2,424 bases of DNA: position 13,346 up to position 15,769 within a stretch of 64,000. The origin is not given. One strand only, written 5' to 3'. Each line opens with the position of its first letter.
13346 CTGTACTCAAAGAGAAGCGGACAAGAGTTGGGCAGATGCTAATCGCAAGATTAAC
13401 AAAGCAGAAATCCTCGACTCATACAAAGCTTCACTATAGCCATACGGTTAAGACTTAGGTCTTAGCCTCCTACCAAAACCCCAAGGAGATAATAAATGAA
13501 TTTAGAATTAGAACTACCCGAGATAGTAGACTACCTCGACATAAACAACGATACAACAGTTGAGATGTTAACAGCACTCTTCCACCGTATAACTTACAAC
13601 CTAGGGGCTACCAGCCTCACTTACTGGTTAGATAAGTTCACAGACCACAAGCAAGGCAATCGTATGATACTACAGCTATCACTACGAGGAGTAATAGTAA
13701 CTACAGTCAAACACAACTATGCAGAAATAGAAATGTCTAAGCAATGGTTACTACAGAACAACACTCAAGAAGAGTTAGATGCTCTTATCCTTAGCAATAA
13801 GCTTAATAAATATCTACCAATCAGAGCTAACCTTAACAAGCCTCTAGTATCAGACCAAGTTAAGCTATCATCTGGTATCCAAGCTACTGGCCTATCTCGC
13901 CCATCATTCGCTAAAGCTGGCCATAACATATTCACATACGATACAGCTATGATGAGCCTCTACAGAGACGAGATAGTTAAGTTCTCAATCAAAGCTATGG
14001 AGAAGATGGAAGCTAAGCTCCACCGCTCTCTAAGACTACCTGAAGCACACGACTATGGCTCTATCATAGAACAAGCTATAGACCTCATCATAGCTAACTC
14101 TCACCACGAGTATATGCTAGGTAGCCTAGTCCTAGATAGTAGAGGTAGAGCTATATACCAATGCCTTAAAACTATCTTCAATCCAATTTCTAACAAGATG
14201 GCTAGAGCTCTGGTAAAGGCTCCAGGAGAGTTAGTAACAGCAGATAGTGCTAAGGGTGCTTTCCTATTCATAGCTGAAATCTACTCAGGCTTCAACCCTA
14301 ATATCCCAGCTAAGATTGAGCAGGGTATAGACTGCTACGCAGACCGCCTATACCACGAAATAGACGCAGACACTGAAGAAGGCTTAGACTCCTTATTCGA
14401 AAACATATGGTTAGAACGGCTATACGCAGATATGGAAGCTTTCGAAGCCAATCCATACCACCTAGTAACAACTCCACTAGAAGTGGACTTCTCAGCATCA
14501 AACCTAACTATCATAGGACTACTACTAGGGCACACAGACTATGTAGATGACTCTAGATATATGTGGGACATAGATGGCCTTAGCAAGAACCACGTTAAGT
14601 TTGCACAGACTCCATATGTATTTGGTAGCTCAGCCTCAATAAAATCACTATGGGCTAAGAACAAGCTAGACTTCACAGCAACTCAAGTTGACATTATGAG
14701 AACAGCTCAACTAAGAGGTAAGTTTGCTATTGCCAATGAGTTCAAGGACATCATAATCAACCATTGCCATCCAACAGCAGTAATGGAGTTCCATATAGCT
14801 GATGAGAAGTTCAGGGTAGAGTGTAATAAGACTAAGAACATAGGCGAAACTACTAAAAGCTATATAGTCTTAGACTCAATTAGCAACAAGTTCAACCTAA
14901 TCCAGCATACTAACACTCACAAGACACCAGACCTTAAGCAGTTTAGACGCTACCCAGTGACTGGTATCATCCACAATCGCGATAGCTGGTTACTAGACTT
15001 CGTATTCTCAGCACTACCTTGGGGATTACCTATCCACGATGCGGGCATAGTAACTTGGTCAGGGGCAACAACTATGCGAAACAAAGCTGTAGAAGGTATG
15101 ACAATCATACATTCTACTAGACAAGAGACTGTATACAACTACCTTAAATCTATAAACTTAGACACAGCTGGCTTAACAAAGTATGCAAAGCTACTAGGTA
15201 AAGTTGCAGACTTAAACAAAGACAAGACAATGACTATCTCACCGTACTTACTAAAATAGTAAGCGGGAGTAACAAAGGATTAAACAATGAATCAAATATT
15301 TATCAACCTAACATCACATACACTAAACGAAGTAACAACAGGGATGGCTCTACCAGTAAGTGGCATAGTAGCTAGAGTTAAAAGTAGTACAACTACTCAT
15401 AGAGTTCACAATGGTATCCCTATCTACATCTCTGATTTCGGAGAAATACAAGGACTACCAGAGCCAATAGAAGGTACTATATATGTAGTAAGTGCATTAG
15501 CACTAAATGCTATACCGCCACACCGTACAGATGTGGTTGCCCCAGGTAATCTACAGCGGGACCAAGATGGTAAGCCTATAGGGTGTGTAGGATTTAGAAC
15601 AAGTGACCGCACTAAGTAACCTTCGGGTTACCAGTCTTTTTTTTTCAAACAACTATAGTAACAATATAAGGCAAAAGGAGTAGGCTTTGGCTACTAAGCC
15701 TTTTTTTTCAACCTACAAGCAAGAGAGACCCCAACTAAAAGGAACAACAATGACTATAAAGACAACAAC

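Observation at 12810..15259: Compact 587-aa T7-like RNA polymerase lacking most of the N-terminal promoter-binding domain, with a 209-aa ORF directly upstream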

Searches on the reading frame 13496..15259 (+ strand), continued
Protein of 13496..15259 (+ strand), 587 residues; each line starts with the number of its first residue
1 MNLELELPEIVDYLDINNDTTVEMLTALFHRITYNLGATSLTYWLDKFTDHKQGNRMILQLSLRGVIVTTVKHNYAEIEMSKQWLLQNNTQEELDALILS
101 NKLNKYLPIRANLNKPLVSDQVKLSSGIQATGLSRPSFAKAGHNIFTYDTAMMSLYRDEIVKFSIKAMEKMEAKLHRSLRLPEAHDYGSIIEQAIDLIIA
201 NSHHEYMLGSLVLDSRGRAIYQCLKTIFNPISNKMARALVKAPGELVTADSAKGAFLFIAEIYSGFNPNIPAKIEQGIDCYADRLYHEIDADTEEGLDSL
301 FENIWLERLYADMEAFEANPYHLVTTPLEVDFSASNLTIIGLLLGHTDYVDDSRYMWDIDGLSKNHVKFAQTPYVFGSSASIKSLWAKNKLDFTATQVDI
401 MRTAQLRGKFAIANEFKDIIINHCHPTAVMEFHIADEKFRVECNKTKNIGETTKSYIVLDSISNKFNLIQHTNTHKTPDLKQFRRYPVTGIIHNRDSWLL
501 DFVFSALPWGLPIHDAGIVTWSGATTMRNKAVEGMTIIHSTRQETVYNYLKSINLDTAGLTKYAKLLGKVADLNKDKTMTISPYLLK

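Call 44: find_encoding_contigs(protein=P0070, flank=6000, max_places=2)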
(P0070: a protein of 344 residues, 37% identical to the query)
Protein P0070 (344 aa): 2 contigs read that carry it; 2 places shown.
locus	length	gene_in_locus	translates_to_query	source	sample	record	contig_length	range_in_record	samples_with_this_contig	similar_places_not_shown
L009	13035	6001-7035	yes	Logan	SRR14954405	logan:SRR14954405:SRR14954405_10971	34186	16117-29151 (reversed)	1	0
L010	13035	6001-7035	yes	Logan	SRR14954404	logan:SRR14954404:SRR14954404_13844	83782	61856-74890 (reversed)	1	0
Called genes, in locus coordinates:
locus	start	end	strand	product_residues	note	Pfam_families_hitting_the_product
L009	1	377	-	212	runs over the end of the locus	-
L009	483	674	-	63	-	-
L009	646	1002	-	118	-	PF10544:T5orf172, PF13455:MUG113 (weak)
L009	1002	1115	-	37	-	-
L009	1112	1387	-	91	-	-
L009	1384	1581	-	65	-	-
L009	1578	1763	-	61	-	-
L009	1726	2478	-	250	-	-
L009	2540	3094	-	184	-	PF21598:PvuRts1I-like_N (weak)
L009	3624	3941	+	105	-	-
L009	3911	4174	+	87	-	-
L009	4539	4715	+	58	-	-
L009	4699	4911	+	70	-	-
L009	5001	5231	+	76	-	-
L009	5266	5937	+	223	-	-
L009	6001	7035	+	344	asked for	-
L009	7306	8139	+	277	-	-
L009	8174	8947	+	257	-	-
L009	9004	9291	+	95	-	-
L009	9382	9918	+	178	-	-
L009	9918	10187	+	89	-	-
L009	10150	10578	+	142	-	-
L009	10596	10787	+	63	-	-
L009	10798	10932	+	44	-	-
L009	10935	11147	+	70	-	-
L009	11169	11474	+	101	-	-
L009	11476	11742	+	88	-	-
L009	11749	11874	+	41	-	-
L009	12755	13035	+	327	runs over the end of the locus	PF05265:DUF723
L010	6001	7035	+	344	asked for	-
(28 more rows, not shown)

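Call 81: find_encoding_contigs(protein=P0056, flank=4000, max_places=1)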
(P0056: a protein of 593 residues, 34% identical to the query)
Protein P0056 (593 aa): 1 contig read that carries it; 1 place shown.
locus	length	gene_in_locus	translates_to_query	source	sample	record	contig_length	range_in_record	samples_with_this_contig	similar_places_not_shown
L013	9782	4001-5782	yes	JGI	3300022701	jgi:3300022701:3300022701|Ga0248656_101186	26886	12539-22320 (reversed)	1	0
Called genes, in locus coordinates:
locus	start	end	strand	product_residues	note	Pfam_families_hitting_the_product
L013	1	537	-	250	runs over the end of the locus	-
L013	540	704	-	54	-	-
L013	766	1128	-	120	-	PF10544:T5orf172 (weak)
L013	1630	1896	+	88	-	-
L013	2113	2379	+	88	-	-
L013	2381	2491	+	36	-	-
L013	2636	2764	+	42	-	-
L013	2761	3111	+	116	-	-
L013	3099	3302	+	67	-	-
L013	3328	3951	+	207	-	-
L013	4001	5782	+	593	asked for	-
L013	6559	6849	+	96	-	-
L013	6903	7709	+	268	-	-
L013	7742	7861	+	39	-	-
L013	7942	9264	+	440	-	-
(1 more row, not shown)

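Call 82: find_encoding_contigs(protein=P0054, flank=4000, max_places=1)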
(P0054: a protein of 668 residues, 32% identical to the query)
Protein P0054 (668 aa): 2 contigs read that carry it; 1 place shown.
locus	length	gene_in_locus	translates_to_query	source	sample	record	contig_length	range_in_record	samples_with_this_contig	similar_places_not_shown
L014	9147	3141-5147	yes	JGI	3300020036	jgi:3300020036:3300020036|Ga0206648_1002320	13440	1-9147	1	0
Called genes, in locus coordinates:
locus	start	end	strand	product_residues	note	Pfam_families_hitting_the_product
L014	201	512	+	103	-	-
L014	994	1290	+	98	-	-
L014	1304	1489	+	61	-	-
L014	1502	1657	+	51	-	-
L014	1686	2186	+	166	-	-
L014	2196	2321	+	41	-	-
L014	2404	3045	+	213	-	-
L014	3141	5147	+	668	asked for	-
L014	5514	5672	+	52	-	-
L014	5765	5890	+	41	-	-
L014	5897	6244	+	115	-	-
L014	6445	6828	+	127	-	-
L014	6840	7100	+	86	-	-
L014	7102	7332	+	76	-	-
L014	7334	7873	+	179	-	-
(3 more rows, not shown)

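Call 83: find_encoding_contigs(protein=P0068, flank=4000, max_places=1)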
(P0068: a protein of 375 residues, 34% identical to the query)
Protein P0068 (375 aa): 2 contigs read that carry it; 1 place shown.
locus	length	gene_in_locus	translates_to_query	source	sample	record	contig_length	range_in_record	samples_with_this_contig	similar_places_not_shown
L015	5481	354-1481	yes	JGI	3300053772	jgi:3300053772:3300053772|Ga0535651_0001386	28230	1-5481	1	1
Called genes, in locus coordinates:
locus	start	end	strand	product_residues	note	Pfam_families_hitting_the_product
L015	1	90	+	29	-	?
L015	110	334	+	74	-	-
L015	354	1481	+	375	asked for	-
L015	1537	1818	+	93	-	-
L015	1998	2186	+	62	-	-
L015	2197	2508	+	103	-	-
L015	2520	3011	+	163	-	PF01661:Macro (weak)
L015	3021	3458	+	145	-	-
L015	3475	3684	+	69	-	-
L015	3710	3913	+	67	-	-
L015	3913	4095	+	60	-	-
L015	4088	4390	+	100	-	-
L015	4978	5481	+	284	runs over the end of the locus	PF00156:Pribosyltran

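Call 94: search_protein_families(library=ncbifam, proteins=[window:13496-15259:+], max_evalue=1)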
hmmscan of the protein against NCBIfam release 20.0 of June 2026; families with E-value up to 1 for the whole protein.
window:13496-15259:+ (587 aa): 1 family
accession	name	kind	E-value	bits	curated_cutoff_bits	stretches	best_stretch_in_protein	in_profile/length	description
NF003361.0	PRK04435.1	equivalog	0.051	13.4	131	0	97-152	14-66/148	ACT domain-containing protein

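Call 96: search_protein_families(library=pfam, alignment_id=A1, max_evalue=0.1)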
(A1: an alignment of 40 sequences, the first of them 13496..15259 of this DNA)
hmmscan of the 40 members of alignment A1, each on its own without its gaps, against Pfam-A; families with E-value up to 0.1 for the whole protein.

A. member 1, window:13496-15259:+ (587 aa): 1 family
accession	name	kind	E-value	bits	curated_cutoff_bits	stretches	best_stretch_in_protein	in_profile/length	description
PF12812.13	PDZ_1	-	0.048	14.1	28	0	462-484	47-69/78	PDZ-like domain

B. families by the number of members that match (of 40 scanned): 14 families
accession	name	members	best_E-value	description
PF08863.15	YolD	1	0.0066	YolD-like protein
PF24723.1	DUF7675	1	0.02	Family of unknown function (DUF7675)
PF03803.21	Scramblase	1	0.027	Scramblase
PF06723.19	MreB_Mbl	1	0.028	MreB/Mbl protein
PF09954.14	DUF2188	1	0.028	Uncharacterized protein conserved in bacteria (DUF2188)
PF09056.16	Phospholip_A2_3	1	0.033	Prokaryotic phospholipase A2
PF09891.15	DUF2118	1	0.036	Uncharacterized protein conserved in archaea (DUF2118)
PF18835.7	Beta_helix_2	1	0.041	Beta helix repeat of Inulin fructotransferase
PF08025.16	Antimicrobial_3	1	0.041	Spider antimicrobial peptide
PF12812.13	PDZ_1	1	0.048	PDZ-like domain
PF08678.16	Rsbr_N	1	0.066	Rsbr N terminal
PF11887.13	Mce4_CUP1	1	0.071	Cholesterol uptake porter CUP1 of Mce4, putative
PF24818.1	PH_TRF2_HOY1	1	0.081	TRF2/HOY1 PH-like domain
PF08278.16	DnaG_DnaB_bind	1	0.095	DNA primase DnaG DnaB-binding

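Call 99: search_protein_families(library=pfam, proteins=[L009:7306-8136:+, L001:6639-6890:+, L001:8155-8928:+], max_evalue=0.01)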
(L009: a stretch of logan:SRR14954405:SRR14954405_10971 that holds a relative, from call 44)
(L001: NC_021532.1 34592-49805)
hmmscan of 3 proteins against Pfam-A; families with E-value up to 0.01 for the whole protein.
L009:7306-8136:+ (277 aa): 0 families

L001:6639-6890:+ (84 aa): 1 family
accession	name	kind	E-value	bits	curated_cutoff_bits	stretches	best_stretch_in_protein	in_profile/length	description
PF20591.4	DUF6792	-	0.0027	17.5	25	1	13-63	154-207/220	Domain of unknown function (DUF6792)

L001:8155-8928:+ (258 aa): 2 families
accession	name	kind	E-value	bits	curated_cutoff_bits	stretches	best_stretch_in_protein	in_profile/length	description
PF07453.19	NUMOD1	-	2.8e-05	24.6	22.8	0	84-110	12-37/37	NUMOD1 domain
PF22083.2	I-HmuI_NUMOD-like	-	9.1e-05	22.4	27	0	88-115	11-38/46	DNA endonuclease I-HmuI-like, NUMOD-like domain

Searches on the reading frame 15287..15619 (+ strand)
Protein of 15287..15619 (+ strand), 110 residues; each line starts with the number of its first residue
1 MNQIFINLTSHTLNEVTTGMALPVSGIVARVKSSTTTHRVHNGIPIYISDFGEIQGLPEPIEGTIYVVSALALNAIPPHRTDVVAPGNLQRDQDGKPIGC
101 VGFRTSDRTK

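Call 3: search_protein_families(library=pfam, proteins=[window:15287-15619:+], max_evalue=1)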
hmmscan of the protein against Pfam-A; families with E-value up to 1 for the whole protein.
window:15287-15619:+ (110 aa): 2 families
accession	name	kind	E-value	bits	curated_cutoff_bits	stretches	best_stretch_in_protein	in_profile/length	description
PF21710.3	Spt6_S1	-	0.045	14.5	27.5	1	3-48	1-44/91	Spt6, S1/OB domain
PF23662.1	DUF7152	-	0.14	12.9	27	1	27-59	21-53/100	Domain of unknown function (DUF7152)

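Call 4: search_protein_families(library=phrogs, proteins=[window:15287-15619:+], max_evalue=0.1)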
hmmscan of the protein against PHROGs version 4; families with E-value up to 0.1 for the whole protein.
window:15287-15619:+ (110 aa): 3 families
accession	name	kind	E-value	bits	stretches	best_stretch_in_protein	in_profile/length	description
phrog_30542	-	unknown function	3.5e-12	47.1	1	6-103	130-234/237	-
phrog_21731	-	unknown function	3.6e-12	47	1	5-101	98-203/329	-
phrog_10553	-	DNA, RNA and nucleotide metabolism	0.021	16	1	80-105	13-38/52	HNH endonuclease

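Call 94: search_protein_families(library=ncbifam, proteins=[window:15287-15619:+], max_evalue=1)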
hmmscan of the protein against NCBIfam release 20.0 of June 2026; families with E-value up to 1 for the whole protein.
window:15287-15619:+ (110 aa): 0 families
